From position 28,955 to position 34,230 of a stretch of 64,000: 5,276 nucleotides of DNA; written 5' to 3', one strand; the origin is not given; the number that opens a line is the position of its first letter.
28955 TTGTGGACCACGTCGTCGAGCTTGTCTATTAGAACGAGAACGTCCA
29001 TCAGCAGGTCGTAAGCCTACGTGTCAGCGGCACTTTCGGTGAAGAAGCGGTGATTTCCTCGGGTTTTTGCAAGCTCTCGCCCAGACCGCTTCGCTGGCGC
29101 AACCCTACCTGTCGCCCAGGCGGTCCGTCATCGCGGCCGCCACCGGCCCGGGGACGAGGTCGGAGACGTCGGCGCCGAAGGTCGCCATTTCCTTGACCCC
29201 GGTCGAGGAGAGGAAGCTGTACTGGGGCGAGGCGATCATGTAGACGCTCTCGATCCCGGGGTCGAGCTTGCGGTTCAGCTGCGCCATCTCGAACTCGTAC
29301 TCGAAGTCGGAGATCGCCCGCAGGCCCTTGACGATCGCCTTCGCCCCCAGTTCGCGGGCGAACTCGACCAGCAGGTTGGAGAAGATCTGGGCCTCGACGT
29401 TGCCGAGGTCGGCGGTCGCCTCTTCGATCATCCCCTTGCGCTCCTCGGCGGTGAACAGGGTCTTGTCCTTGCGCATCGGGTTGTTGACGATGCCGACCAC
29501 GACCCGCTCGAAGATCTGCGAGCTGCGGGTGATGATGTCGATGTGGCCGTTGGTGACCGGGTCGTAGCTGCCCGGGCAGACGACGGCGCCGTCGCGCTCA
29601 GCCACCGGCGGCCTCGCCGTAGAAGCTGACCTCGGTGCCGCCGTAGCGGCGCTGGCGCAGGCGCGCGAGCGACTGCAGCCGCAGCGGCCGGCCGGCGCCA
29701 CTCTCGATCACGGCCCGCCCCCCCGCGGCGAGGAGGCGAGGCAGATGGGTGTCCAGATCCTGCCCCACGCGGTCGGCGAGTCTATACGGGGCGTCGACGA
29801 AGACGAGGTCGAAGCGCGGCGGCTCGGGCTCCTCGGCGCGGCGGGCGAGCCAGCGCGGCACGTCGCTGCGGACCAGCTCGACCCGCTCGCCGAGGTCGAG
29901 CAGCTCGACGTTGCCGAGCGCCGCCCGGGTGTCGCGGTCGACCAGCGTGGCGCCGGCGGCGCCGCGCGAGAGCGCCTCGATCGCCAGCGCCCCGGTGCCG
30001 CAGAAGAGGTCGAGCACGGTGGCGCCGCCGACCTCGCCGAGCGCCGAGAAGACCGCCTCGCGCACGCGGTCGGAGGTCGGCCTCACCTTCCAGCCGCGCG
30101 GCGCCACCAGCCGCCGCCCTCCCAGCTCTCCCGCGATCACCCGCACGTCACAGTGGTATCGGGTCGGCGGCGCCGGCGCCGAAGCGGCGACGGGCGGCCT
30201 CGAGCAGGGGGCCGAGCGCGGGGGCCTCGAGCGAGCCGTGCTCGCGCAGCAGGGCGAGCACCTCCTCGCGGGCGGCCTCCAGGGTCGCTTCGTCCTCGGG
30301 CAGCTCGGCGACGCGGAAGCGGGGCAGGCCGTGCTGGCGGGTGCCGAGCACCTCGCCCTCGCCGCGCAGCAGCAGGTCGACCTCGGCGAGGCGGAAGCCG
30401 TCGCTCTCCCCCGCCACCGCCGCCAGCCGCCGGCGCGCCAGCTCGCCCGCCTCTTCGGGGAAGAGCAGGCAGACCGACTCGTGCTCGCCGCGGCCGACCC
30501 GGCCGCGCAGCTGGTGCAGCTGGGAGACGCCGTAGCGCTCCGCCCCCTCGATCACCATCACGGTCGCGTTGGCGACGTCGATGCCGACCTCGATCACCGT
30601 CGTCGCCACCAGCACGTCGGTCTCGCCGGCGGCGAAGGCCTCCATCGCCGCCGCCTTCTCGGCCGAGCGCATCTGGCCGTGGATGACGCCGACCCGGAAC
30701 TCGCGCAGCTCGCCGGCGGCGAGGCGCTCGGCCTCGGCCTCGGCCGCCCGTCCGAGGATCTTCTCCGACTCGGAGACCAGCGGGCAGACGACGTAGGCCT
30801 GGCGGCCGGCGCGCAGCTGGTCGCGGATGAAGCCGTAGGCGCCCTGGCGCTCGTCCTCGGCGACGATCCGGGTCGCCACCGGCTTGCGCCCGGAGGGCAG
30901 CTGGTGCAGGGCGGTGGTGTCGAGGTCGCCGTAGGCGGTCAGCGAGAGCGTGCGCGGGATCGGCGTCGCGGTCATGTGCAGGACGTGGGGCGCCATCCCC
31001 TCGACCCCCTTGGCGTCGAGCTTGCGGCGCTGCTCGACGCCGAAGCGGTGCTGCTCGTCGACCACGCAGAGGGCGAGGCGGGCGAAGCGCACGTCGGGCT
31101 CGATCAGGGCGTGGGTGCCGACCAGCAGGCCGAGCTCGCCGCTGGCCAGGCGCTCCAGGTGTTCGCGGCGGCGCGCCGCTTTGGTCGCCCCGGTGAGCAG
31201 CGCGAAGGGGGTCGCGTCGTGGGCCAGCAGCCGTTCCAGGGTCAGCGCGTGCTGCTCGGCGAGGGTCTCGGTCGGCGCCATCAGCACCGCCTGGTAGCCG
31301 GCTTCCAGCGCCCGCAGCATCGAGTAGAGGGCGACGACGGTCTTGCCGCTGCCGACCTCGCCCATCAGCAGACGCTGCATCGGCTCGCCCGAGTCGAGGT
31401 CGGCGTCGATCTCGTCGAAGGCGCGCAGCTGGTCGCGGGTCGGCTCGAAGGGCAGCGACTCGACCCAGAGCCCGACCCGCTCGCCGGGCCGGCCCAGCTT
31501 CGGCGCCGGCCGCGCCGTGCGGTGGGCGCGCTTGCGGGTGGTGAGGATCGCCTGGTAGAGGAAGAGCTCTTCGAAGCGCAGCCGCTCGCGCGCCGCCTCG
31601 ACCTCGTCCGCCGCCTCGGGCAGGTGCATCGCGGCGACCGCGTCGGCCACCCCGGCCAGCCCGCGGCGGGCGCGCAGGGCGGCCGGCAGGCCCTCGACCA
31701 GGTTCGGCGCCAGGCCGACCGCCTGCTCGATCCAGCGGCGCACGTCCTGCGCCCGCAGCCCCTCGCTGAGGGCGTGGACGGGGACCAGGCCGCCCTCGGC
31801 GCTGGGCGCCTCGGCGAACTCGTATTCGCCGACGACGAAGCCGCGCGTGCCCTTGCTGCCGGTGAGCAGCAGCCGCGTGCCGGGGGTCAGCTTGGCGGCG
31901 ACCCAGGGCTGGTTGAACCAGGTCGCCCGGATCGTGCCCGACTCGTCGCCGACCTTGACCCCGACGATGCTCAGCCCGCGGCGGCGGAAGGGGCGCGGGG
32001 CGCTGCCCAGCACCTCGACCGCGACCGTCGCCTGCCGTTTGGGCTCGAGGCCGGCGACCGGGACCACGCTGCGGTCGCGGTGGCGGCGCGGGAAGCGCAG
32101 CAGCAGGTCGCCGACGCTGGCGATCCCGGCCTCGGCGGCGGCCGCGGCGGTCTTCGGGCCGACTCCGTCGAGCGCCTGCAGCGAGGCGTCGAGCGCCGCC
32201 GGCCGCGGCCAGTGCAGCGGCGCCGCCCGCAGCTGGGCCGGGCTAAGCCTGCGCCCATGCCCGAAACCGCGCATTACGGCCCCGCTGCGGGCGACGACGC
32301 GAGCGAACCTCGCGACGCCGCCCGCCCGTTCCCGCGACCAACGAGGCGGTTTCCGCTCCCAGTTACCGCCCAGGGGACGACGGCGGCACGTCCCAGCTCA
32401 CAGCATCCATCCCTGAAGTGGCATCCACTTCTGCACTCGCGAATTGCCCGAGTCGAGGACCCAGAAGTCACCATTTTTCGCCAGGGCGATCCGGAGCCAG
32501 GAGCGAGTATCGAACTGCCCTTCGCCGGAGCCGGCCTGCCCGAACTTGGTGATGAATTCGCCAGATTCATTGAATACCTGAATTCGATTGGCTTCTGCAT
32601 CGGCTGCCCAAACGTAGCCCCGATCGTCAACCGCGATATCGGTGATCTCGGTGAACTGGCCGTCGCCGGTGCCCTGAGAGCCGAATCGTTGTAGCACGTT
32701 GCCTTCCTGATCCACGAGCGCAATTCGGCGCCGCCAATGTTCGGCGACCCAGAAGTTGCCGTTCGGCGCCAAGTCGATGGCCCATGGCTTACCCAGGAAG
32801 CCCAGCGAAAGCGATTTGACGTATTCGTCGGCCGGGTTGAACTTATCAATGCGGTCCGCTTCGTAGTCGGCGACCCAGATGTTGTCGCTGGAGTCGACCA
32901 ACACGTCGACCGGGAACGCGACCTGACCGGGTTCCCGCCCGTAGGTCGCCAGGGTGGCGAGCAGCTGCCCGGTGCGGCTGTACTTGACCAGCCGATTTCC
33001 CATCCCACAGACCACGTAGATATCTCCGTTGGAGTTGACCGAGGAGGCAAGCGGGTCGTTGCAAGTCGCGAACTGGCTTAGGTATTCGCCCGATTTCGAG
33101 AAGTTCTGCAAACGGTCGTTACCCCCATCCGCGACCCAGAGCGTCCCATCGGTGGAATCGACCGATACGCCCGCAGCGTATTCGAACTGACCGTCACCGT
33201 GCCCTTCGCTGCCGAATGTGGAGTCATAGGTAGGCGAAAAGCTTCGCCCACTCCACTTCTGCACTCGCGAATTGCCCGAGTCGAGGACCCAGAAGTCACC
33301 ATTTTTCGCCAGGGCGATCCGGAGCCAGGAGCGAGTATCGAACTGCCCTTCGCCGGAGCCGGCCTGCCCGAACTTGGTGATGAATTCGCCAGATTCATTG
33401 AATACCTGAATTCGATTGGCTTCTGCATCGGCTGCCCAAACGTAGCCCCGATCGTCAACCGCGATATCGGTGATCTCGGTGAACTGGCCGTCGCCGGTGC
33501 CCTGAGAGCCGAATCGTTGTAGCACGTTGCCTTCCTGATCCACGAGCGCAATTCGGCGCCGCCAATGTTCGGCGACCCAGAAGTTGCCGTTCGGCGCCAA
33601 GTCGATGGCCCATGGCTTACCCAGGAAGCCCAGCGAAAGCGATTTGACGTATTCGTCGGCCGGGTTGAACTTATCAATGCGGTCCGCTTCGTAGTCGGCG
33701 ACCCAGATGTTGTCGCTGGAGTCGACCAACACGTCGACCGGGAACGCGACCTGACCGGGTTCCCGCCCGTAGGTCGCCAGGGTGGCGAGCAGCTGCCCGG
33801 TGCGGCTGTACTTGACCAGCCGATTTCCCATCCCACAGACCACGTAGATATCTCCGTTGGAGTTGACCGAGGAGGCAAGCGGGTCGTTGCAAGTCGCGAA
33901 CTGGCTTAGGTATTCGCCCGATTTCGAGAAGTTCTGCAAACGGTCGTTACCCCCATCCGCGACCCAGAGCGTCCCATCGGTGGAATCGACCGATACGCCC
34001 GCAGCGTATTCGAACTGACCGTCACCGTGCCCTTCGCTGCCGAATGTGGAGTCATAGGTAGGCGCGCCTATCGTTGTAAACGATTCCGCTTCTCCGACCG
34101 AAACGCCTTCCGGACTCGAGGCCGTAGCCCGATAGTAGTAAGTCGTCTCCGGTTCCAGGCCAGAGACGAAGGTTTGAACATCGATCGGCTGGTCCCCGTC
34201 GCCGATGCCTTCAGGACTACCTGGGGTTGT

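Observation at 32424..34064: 100% identical 813-bp tandem duplication (period 828 bp) duplicating a whole six-bladed NHL propeller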

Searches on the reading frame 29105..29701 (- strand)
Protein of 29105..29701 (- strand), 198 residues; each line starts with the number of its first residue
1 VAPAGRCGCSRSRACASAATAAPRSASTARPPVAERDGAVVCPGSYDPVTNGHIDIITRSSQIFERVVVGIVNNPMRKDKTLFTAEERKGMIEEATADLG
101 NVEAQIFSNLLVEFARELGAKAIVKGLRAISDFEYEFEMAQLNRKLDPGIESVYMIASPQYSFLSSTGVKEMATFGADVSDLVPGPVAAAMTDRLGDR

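Call 68: search_protein_families(library=pfam, proteins=[window:29105-29701:-], max_evalue=0.00001)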
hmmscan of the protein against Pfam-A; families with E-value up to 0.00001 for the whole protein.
window:29105-29701:- (198 aa): 1 family
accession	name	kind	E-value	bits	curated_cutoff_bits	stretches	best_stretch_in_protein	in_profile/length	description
PF01467.32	CTP_transf_like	-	7e-26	91.4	21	1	41-171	1-132/133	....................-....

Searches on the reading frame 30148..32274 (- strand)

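Call 68: search_protein_families(library=pfam, proteins=[window:30148-32274:-], max_evalue=0.00001)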
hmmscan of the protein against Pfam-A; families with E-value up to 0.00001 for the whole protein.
window:30148-32274:- (708 aa): 5 families
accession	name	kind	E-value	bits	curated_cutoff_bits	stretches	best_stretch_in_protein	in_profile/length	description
PF00271.37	Helicase_C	-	3.3e-23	82.5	23.5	1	488-595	13-108/110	Helicase conserved C-terminal domain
PF00270.35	DEAD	-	1e-20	74.6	26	1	280-442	2-163/167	DEAD/DEAH box helicase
PF17191.10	RecG_wedge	-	2.6e-12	47.1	23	1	36-187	6-160/162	RecG wedge domain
PF04851.21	ResIII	-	4.4e-08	33.6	22.5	1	277-438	3-162/164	Type III restriction enzyme, res subunit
PF19833.4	RecG_dom3_C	-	1.7e-06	28.4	26.8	1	624-679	2-58/87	ATP-dependent DNA helicase RecG, domain 3, C-terminal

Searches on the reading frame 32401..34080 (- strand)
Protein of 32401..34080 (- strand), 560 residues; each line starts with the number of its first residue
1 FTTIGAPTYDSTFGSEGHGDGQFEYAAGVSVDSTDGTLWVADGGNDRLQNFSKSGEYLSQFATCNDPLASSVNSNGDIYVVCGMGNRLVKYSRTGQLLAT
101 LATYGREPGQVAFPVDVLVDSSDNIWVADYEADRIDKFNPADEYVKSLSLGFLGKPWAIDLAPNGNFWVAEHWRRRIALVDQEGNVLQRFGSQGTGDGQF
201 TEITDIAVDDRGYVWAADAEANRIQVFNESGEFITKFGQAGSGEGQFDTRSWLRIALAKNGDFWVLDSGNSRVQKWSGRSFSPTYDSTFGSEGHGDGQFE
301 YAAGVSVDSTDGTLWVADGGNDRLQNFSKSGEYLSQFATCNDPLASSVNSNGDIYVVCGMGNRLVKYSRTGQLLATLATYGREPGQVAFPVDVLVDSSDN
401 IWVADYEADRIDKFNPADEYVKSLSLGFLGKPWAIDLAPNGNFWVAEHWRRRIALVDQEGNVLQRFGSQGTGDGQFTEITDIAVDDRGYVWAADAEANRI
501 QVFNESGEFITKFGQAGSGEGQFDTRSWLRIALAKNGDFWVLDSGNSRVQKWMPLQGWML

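Call 60: predict_structure(alignment_id=A3)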
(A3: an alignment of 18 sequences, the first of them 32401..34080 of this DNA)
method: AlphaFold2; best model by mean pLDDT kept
length: 560 residues; sequences in the alignment: 18
mean_pLDDT: 91.5   pTM: 0.57
mean pLDDT of the five models: 91.5, 91.4, 90.8, 90.3, 89.7
residues with pLDDT >= 90: 426; 70-90: 116; 50-70: 10; < 50: 8
segments of 3 or more residues with pLDDT < 50: 1-3, 556-560
pLDDT, mean of each block of 10 residues (from residue 1): 62 94 94 92 96 91 94 96 96 96 96 97 96 96 95 91 92 94 91 92 93 92 90 87 87 87 91 82 84 96 94 95 96 95 96 96 96 97 95 96 96 97 90 93 94 93 90 90 91 95 82 88 88 88 95 56
secondary structure, 60 per line:
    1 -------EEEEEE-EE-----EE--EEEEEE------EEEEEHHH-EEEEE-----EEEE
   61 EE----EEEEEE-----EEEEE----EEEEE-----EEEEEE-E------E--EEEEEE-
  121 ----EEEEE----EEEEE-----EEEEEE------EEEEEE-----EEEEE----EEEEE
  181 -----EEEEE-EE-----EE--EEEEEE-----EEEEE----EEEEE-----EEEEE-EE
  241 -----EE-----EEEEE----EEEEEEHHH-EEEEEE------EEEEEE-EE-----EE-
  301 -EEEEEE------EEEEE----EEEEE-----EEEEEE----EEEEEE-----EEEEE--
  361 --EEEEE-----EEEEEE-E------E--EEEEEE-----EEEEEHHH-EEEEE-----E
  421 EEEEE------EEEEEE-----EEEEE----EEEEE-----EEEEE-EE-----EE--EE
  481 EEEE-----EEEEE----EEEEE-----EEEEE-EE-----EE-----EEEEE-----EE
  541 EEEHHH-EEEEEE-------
elements in order: E8-13 E26-31 E38-42 E47-51 E57-62 E67-72 E78-82 E87-91 E97-102 E114-119 E125-129 E134-138 E144-149 E156-161 E167-171 E176-180 E186-190 E203-208 E214-218 E223-227 E233-237 E253-257 E262-267 E272-277 E284-289 E302-307 E314-318 E323-327 E333-338 E343-348 E354-358 E363-367 E373-378 E390-395 E401-405 E410-414 E420-425 E432-437 E443-447 E452-456 E462-466 E479-484 E490-494 E499-503 E509-513 E529-533 E539-543 E548-553

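Call 64: fold_search(model_id=the predicted structure, library=pdb)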
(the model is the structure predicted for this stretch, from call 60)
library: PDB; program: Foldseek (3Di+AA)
matches with E <= 10: 1846; with E <= 0.001: 1471
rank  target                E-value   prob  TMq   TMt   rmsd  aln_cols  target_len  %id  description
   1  2ymu_A                2.8e-26  1.00  0.37  0.36  21.9       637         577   14  Structure of a highly repetitive propeller structure (released 2012-10-17)
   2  6fpt_B                7.8e-26  1.00  0.46  0.66  14.4       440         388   23  Crystal structure of Danio rerio Lin41 filamin-NHL domains (released 2018-05-09)
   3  8j72_B                1.2e-25  1.00  0.45  0.90   1.7       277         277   31  Crystal structure of mammalian Trim71 in complex with lncRNA Trincr1 (released 2024-03-06)
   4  6xg7                  1.9e-25  1.00  0.47  0.89   1.9       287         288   29  1.3 A Resolution Structure of the of the NHL Repeat Region of D. melanogaster Thin (released 2020-12-16)
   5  6fq3_A                2.0e-25  1.00  0.46  0.65  11.0       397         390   23  Crystal structure of Danio rerio Lin41 filamin-NHL domains in complex with lin-29A 5'UTR 13mer RNA (released 2018-05-09)
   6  7qrx_A                4.4e-25  1.00  0.46  0.90   1.8       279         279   31  Crystal structure of NHL domain of TRIM71 (released 2022-05-04)
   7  8j72_A                4.7e-25  1.00  0.45  0.90   1.7       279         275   31  Crystal structure of mammalian Trim71 in complex with lncRNA Trincr1 (released 2024-03-06)
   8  6fpt_A                5.4e-25  1.00  0.47  0.66  13.3       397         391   24  Crystal structure of Danio rerio Lin41 filamin-NHL domains (released 2018-05-09)
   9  6d69                  7.8e-25  1.00  0.21  0.39  21.5       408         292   24  Crystal Structure of the NHL Repeat Region of D. melanogaster Thin (released 2019-04-24)
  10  9jur                  1.2e-24  1.00  0.45  0.90   1.7       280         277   32  Crystal Structure of NHL domain of human E3 ubiquitin-protein ligase TRIM71 (released 2025-04-30)
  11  7b2r_B                1.6e-22  1.00  0.29  0.55  18.3       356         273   24  Crystal structure of NHL domain of TRIM2 (released 2021-01-13)
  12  7b2r_A                2.1e-22  1.00  0.29  0.54  18.1       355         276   24  Crystal structure of NHL domain of TRIM2 (released 2021-01-13)
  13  7qrw                  2.7e-22  1.00  0.30  0.57  17.7       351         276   24  Crystal structure of NHL domain of TRIM3 (released 2022-05-04)
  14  7qrv_A                7.6e-22  1.00  0.29  0.54  18.2       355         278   24  Crystal structure of NHL domain of TRIM2 (full C-terminal) (released 2022-05-04)
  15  4a2l_B                1.5e-21  1.00  0.37  0.29  17.8       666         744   13  Structure of the periplasmic domain of the heparin and heparan sulphate sensing hybrid two component system BT4663 in  (released 2012-05-02)
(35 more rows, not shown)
